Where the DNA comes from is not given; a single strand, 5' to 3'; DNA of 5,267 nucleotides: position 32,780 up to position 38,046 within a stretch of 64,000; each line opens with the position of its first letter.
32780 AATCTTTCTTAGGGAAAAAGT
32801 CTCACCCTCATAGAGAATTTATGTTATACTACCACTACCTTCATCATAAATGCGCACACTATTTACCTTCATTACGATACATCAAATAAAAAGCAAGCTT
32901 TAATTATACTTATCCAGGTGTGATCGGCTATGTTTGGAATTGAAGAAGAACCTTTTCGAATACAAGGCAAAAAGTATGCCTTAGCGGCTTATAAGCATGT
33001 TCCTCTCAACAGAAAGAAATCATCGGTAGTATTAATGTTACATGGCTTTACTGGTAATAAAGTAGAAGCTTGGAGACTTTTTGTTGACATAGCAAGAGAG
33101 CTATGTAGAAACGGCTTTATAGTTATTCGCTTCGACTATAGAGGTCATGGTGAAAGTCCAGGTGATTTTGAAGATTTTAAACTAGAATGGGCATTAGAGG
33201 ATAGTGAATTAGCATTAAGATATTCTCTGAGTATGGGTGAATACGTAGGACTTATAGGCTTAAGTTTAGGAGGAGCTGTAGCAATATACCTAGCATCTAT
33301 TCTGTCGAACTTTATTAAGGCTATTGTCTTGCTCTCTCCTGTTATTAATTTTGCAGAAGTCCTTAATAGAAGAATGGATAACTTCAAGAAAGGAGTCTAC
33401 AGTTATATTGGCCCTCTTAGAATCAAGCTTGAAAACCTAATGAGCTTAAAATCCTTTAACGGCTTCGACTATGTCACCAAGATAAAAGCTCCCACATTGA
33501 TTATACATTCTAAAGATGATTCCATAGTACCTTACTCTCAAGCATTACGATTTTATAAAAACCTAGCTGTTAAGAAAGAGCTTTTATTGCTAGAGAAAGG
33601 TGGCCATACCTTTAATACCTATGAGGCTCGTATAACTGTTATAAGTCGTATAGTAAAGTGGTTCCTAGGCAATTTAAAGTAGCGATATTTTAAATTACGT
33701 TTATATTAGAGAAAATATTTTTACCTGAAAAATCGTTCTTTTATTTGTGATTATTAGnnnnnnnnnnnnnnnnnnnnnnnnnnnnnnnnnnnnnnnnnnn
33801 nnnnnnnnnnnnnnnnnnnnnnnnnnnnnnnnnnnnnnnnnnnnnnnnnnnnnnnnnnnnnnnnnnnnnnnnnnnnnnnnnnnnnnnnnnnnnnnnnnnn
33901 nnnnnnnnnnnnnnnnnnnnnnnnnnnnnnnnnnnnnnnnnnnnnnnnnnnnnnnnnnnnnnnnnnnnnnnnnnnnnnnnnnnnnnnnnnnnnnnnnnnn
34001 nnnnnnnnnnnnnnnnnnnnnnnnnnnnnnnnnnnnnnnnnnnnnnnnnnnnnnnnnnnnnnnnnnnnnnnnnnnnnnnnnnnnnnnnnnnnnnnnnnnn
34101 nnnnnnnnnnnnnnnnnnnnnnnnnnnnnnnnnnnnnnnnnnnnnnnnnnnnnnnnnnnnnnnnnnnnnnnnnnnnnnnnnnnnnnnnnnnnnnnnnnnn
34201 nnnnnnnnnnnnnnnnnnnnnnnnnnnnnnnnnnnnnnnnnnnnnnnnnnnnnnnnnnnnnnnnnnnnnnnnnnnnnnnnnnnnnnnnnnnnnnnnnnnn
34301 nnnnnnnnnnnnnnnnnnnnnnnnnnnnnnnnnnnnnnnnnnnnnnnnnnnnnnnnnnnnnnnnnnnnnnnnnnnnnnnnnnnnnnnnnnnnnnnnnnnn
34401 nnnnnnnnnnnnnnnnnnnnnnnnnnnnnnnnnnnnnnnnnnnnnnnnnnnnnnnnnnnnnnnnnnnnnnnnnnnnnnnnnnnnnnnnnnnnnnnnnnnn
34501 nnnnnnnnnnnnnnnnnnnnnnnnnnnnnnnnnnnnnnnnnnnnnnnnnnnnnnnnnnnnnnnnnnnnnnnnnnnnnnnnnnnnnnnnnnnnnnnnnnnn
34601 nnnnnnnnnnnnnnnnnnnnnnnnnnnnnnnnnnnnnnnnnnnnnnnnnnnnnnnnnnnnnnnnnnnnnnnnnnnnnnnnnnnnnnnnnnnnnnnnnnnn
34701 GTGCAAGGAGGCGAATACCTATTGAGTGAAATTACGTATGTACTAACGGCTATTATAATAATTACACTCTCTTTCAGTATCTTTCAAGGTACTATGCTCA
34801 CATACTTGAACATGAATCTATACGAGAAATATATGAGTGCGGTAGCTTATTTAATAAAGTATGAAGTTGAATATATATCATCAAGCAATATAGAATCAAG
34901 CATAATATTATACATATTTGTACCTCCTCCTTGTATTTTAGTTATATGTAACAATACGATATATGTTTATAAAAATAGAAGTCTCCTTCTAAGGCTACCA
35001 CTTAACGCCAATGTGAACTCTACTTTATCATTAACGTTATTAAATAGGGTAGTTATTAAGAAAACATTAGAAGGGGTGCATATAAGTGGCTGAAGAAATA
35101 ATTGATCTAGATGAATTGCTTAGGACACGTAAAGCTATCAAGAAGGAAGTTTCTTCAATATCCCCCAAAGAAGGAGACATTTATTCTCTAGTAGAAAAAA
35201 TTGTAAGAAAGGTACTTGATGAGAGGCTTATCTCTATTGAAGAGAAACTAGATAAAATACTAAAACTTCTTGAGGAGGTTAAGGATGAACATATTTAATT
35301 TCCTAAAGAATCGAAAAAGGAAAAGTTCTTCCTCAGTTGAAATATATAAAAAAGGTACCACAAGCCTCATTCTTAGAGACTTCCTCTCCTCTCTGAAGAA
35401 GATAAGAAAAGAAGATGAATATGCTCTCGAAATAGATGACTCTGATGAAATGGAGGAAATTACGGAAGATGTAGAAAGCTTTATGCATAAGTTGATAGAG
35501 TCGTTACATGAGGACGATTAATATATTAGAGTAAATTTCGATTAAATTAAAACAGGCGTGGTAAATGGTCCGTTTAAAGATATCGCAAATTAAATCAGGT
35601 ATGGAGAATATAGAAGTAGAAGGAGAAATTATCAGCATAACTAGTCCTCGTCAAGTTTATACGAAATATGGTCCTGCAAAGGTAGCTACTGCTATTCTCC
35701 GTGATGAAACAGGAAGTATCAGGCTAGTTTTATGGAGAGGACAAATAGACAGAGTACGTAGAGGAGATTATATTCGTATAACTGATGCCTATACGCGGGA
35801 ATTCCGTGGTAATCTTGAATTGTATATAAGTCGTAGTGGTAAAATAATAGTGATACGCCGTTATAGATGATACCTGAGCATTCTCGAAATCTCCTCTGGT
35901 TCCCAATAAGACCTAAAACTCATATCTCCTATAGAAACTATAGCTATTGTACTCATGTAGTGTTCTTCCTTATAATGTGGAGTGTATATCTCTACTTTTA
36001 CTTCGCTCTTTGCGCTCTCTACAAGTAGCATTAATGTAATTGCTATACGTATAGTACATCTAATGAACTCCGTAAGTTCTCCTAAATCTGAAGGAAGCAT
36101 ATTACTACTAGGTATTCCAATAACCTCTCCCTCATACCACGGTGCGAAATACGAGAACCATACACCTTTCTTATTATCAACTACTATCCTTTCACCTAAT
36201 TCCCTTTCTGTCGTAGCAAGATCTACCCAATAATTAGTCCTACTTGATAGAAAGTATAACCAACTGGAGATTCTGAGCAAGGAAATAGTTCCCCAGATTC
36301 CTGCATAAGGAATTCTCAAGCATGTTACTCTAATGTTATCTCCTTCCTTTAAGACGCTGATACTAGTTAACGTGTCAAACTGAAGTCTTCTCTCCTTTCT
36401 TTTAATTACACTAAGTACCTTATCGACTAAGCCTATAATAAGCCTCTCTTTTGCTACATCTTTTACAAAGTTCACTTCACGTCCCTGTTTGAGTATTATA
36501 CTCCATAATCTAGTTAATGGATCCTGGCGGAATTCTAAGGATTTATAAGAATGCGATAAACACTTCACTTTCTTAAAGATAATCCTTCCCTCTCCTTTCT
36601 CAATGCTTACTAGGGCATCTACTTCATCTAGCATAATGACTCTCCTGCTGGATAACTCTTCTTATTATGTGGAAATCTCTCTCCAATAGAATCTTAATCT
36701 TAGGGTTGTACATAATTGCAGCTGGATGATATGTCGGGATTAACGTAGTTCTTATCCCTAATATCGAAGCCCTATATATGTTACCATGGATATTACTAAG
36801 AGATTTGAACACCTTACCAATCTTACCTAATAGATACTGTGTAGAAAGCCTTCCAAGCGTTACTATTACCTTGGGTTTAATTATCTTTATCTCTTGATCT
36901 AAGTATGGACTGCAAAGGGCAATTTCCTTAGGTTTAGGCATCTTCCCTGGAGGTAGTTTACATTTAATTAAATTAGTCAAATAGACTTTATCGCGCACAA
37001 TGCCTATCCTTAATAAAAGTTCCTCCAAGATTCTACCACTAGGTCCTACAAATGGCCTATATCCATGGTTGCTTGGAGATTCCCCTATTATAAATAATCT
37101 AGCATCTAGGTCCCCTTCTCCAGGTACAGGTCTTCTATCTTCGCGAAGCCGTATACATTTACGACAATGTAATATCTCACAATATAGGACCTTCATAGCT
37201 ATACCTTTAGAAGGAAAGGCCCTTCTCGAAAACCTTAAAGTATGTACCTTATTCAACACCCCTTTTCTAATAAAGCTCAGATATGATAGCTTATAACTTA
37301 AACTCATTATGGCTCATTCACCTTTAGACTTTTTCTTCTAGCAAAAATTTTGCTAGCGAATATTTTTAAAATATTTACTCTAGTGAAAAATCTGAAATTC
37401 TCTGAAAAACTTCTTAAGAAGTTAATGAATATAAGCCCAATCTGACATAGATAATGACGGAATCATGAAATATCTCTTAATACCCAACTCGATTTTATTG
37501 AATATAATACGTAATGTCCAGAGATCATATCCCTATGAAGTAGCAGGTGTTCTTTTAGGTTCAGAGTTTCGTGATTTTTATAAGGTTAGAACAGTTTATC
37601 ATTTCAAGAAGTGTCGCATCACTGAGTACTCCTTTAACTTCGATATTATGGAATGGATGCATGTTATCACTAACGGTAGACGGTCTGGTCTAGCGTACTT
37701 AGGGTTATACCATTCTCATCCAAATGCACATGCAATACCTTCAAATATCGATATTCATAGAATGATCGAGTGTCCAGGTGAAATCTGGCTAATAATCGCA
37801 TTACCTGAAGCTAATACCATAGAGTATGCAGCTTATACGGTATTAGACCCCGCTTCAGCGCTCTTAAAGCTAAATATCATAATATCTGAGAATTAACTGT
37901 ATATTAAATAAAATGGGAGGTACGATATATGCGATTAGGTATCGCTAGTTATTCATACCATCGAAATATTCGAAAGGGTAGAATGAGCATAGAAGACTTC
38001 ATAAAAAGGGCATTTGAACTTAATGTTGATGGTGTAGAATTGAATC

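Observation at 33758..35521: Four-gene translationally coupled operon: deviant MinD/ParA-like ATPase, membrane-anchored protein, coiled-coil protein and a MinE-MTS-like small protein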

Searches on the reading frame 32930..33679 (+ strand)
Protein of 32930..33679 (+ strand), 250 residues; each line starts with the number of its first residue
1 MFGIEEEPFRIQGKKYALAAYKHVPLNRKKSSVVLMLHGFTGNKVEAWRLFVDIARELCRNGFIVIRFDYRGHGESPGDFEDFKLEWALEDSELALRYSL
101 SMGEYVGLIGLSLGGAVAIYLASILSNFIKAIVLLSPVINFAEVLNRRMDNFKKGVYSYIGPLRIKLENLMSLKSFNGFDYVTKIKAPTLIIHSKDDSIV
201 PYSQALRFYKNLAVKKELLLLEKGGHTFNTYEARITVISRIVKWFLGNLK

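Call 3: search_protein_families(library=pfam, proteins=[window:32930-33679:+], max_evalue=1)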
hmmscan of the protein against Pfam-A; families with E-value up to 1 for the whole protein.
window:32930-33679:+ (250 aa): 22 families
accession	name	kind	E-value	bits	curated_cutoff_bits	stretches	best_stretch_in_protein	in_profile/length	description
PF00561.26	Abhydrolase_1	-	1.2e-21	78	25.8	2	33-149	2-120/245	alpha/beta hydrolase fold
PF12146.15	Hydrolase_4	-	2.7e-20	73.1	27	2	31-145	4-117/239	Serine aminopeptidase, S33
PF00326.27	Peptidase_S9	-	5.7e-14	52.5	22.6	1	58-249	10-210/213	Prolyl oligopeptidase family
PF12697.13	Abhydrolase_6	-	1.6e-13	52.2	26.3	1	34-152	1-108/217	Alpha/beta hydrolase family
PF20434.5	BD-FAE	-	1.3e-12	48.1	26.8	1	28-212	10-215/215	BD-FAE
PF02129.25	Peptidase_S15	-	3.6e-10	40.4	23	2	32-143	20-134/262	X-Pro dipeptidyl-peptidase (S15 family)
PF05728.18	UPF0227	-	1.1e-09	38.9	21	1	102-238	57-182/187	Uncharacterised protein family (UPF0227)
PF01738.24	DLH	-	9.9e-08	32.3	21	1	19-233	2-193/217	Dienelactone hydrolase family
PF03959.19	FSH1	-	1.1e-06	28.9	21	1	97-227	94-200/211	Serine hydrolase (FSH1)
PF05448.18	AXE1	-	1.7e-06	27.5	21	1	105-227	177-304/321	Acetyl xylan esterase (AXE1)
PF12740.14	PETase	-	5.5e-06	26.4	28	1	182-244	164-228/263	PET hydrolase-like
PF02230.22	Abhydrolase_2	-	0.0002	21.7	23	0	106-142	107-143/217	Phospholipase/Carboxylesterase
PF08840.17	BAAT_C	-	0.00026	21.5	20.9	1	103-148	21-66/210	BAAT / Acyl-CoA thioester hydrolase C terminal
PF06500.17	FrsA-like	-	0.0003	20.2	22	1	16-140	179-301/414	Esterase FrsA-like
PF02273.21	Acyl_transf_2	-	0.0017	18.1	20.3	1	29-149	28-144/294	Acyl transferase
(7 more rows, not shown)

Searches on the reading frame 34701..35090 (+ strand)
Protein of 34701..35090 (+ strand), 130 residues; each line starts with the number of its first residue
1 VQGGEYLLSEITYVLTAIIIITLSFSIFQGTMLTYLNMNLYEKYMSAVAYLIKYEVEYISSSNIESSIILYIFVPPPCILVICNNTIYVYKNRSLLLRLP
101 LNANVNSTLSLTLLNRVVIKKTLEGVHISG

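Call 3: search_protein_families(library=pfam, proteins=[window:34701-35090:+], max_evalue=1)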
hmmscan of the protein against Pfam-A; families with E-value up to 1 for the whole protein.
window:34701-35090:+ (130 aa): 0 families

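Call 4: search_protein_families(library=ncbifam, proteins=[window:34701-35090:+], max_evalue=1)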
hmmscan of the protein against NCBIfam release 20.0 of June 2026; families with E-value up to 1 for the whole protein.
window:34701-35090:+ (130 aa): 0 families

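Call 42: find_homologous_proteins(query=window:34722-35090:+, max_evalue=0.01)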
Query window:34722-35090:+ (123 aa): 1 proteins with E <= 0.01 among 11 candidates.
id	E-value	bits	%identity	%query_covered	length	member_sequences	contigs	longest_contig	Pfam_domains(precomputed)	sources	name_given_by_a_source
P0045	1.0e-44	169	100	70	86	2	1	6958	-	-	-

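Call 50: predict_structure(protein=window:34722-35090:+)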
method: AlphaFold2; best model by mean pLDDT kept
length: 123 residues; sequences in the alignment: 1
mean_pLDDT: 45.4   pTM: 0.36
mean pLDDT of the five models: 45.4, 44.5, 43.1, 37.4, 36.7
residues with pLDDT >= 90: 0; 70-90: 0; 50-70: 27; < 50: 96
segments of 3 or more residues with pLDDT < 50: 1-44, 46-68, 95-123
pLDDT, mean of each block of 10 residues (from residue 1): 35 43 40 47 47 45 48 57 62 48 41 37 32
secondary structure, 60 per line:
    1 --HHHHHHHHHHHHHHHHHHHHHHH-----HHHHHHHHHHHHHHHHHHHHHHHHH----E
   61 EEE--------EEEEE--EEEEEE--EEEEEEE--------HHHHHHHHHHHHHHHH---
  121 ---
elements in order: H3-25 H31-55 E60-63 E72-76 E79-84 E87-93 H102-117

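Call 62: search_protein_families(library=phrogs, proteins=[window:34722-35090:+], max_evalue=0.01)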
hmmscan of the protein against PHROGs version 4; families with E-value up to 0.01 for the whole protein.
window:34722-35090:+ (123 aa): 0 families

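Call 63: search_protein_families(library=padloc, proteins=[window:34722-35090:+], max_evalue=0.01)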
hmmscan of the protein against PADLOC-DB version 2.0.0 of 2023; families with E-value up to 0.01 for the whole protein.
window:34722-35090:+ (123 aa): 0 families

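Call 75: search_solved_structures(query=A2, max_evalue=10)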
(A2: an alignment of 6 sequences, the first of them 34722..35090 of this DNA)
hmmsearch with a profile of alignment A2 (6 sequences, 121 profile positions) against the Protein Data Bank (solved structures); distinct sequences matched with E-value up to 10: 1.
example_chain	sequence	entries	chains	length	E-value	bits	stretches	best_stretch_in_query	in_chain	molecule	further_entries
8ab6_C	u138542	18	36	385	0.17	15.3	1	8-44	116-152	Cytochrome b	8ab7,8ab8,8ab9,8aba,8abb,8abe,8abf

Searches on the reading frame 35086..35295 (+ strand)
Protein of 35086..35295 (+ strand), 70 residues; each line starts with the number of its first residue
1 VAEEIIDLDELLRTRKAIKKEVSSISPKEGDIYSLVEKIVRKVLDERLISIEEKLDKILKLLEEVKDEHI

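Call 3: search_protein_families(library=pfam, proteins=[window:35086-35295:+], max_evalue=1)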
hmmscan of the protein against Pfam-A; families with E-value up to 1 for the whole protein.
window:35086-35295:+ (70 aa): 5 families
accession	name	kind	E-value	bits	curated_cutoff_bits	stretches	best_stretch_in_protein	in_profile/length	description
PF02403.27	Seryl_tRNA_N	-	0.022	15.5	28.2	1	4-64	41-99/108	Seryl-tRNA synthetase N-terminal domain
PF07889.17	DUF1664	-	0.049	14.1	34.6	1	11-68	32-88/124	Protein of unknown function (DUF1664)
PF15508.11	NAAA-beta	-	0.12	13.3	27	1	9-45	27-61/63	beta subunit of N-acylethanolamine-hydrolyzing acid amidase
PF13314.11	DUF4083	-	0.25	11.8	25.4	1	46-63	38-55/57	Domain of unknown function (DUF4083)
PF07765.17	KIP1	-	0.39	11.3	33.9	1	42-68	14-40/74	KIP1-like protein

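Call 4: search_protein_families(library=ncbifam, proteins=[window:35086-35295:+], max_evalue=1)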
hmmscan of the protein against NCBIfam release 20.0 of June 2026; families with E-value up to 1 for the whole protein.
window:35086-35295:+ (70 aa): 1 family
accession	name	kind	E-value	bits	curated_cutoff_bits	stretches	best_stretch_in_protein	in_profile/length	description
NF050037.1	streptosactin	equivalog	0.16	12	50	1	4-16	5-17/35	streptosactin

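Call 62: search_protein_families(library=phrogs, proteins=[window:35086-35295:+], max_evalue=0.01)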
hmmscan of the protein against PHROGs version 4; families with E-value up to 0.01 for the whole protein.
window:35086-35295:+ (70 aa): 0 families

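Call 63: search_protein_families(library=padloc, proteins=[window:35086-35295:+], max_evalue=0.01)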
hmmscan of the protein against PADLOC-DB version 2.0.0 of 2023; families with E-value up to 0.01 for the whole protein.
window:35086-35295:+ (70 aa): 0 families

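Call 74: search_solved_structures(query=A5, max_evalue=10)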
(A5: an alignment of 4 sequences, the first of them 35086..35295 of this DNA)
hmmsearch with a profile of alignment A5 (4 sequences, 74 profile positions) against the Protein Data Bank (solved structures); distinct sequences matched with E-value up to 10: 6.
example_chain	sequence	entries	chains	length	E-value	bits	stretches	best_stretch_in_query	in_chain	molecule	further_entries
6v85_F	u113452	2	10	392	0.017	19.1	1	35-65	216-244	Phosphoprotein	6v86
6vag_A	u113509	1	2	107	0.027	18.4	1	35-65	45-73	Phosphoprotein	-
6xwt_E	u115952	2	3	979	0.38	14.7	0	30-71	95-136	Chromosome alignment defect 1 | Ryanodine Receptor 2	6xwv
4eij_A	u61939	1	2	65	0.82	13.7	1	50-65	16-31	P protein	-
1uf9_A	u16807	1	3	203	1.1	13.2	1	21-59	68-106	TT1252 protein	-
1udr_A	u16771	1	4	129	1.2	13.1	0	10-66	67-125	CHEY PROTEIN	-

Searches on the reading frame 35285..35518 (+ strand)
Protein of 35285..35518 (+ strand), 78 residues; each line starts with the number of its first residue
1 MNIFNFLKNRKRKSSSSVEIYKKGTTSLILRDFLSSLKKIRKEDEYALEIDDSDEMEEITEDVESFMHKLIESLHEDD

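Call 3: search_protein_families(library=pfam, proteins=[window:35285-35518:+], max_evalue=1)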
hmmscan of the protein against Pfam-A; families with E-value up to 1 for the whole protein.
window:35285-35518:+ (78 aa): 3 families
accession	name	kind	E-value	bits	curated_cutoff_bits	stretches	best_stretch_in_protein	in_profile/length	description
PF09751.14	Es2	-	0.04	14.2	27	1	21-68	10-59/416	Nuclear protein Es2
PF05130.17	FlgN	-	0.042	14.7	30.5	1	32-72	15-55/147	FlgN protein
PF00788.29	RA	-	0.15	13.1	21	1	14-65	17-69/93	Ras association (RalGDS/AF-6) domain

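Call 4: search_protein_families(library=ncbifam, proteins=[window:35285-35518:+], max_evalue=1)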
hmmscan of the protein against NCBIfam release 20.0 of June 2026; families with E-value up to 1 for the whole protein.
window:35285-35518:+ (78 aa): 0 families

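Call 62: search_protein_families(library=phrogs, proteins=[window:35285-35518:+], max_evalue=0.01)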
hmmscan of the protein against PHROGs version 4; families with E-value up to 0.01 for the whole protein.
window:35285-35518:+ (78 aa): 0 families

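Call 63: search_protein_families(library=padloc, proteins=[window:35285-35518:+], max_evalue=0.01)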
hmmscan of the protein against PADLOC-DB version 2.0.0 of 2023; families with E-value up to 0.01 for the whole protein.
window:35285-35518:+ (78 aa): 0 families

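Call 73: search_solved_structures(query=A4, max_evalue=10)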
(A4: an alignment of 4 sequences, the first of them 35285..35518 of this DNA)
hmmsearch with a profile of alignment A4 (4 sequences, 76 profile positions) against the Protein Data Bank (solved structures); distinct sequences matched with E-value up to 10: 3.
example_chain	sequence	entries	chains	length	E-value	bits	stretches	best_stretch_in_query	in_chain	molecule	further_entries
3uau_A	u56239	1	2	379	0.39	14.3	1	14-46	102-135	Surface-exposed lipoprotein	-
1s2m_A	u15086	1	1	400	1.5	12.5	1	46-71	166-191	Putative ATP-dependent RNA helicase DHH1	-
4bru_A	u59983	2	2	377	1.5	12.4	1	46-71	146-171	ATP-DEPENDENT RNA HELICASE DHH1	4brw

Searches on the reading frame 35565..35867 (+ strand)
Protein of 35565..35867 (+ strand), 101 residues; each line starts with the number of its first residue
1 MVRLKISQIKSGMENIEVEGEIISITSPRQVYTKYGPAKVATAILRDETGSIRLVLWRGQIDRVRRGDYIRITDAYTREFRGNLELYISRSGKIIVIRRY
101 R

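Call 3: search_protein_families(library=pfam, proteins=[window:35565-35867:+], max_evalue=1)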
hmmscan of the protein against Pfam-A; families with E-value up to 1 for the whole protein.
window:35565-35867:+ (101 aa): 4 families
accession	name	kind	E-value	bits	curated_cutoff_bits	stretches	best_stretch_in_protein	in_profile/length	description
PF01336.31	tRNA_anti-codon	-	3.8e-09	36.8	27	1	17-89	2-70/75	OB-fold nucleic acid binding domain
PF21473.3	Ssb-like_OB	-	2.3e-07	31.3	24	1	33-94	34-95/97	Single-stranded DNA binding protein Ssb-like, OB fold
PF13742.12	tRNA_anti_2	-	0.00062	20.4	27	1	9-91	14-85/95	OB-fold nucleic acid binding domain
PF17244.8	CDC24_OB3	-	0.015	15.5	25.4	1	9-78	2-76/216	Cell division control protein 24, OB domain 3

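Call 4: search_protein_families(library=ncbifam, proteins=[window:35565-35867:+], max_evalue=1)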
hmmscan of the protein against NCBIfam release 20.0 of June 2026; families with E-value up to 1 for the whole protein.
window:35565-35867:+ (101 aa): 17 families
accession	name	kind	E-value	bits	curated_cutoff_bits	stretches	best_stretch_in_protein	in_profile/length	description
NF005050.0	PRK06461.1-4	equivalog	2.4e-22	79.7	176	1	4-95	6-97/151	single-stranded DNA-binding protein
NF005051.0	PRK06461.1-5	equivalog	8.3e-18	64.8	235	1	5-90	4-89/146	single-stranded DNA-binding protein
NF005049.0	PRK06461.1-3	equivalog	1.9e-14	54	188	1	4-94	5-96/144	single-stranded DNA-binding protein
NF009030.0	PRK12366.1-1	equivalog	7.4e-14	51.1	1147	1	5-97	74-171/796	replication factor A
NF005048.0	PRK06461.1-1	equivalog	2.4e-13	50.7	230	1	5-94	4-93/148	single-stranded DNA-binding protein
NF009032.0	PRK12366.1-3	equivalog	1.8e-12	46.4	773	1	3-90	61-152/651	replication factor A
NF005554.0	PRK07218.1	equivalog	4.3e-12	45.7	447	1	5-95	60-147/423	Single-stranded DNA binding protein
NF009034.0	PRK12366.1-5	equivalog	6.4e-11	41.3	789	1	5-89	63-151/642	replication factor A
NF006255.0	PRK08402.1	equivalog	1.9e-10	40.2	442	1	4-96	63-161/355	replication factor A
NF005551.0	PRK07211.1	equivalog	4.3e-10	39.5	575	1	5-94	163-256/485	single-stranded DNA binding protein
NF011288.0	PRK14699.1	equivalog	1.3e-09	37.5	544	1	5-88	168-257/484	replication factor A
NF012035.0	PRK15491.1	equivalog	8.7e-09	35.1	362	1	5-81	168-250/374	replication factor A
NF004998.0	PRK06386.1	equivalog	2.1e-08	33.8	556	1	4-96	3-93/358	replication factor A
NF009031.0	PRK12366.1-2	equivalog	6e-08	31.6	767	1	5-85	178-259/647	replication factor A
NF005553.0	PRK07217.1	subfamily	0.004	16.6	353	1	8-95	77-159/311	replication factor A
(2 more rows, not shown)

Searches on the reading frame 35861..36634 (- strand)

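Call 3: search_protein_families(library=pfam, proteins=[window:35861-36634:-], max_evalue=1)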
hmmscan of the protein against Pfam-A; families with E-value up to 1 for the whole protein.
window:35861-36634:- (257 aa): 1 family
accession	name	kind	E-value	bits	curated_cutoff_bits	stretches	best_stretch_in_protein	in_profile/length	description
PF16992.11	RNA_pol_RpbG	-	0.094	13.2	27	1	72-104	20-51/119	DNA-directed RNA polymerase, subunit G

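Call 4: search_protein_families(library=ncbifam, proteins=[window:35861-36634:-], max_evalue=1)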
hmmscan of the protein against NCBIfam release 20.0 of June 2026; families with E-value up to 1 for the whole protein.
window:35861-36634:- (257 aa): 0 families

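Call 62: search_protein_families(library=phrogs, proteins=[window:35861-36634:-], max_evalue=0.01)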
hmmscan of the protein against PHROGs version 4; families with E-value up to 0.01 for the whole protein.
window:35861-36634:- (257 aa): 0 families

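Call 63: search_protein_families(library=padloc, proteins=[window:35861-36634:-], max_evalue=0.01)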
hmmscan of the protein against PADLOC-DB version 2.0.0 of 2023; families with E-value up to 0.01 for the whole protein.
window:35861-36634:- (257 aa): 0 families

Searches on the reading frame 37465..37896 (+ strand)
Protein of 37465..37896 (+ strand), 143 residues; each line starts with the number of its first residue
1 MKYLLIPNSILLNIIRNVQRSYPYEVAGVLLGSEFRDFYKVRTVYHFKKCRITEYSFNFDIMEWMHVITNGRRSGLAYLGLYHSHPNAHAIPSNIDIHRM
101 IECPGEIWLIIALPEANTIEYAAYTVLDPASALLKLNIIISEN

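Call 52: search_protein_families(library=pfam, proteins=[window:37465-37896:+], max_evalue=0.001)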
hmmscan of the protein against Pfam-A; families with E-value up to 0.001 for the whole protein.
window:37465-37896:+ (143 aa): 2 families
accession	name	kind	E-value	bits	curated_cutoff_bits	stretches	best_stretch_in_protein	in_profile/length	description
PF14464.11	Prok-JAB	-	5.5e-16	58.9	25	1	8-112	2-101/114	Prokaryotic homologs of the JAB domain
PF01398.27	JAB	-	1.5e-08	34.9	22.5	1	5-98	7-106/117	JAB1/Mov34/MPN/PAD-1 ubiquitin protease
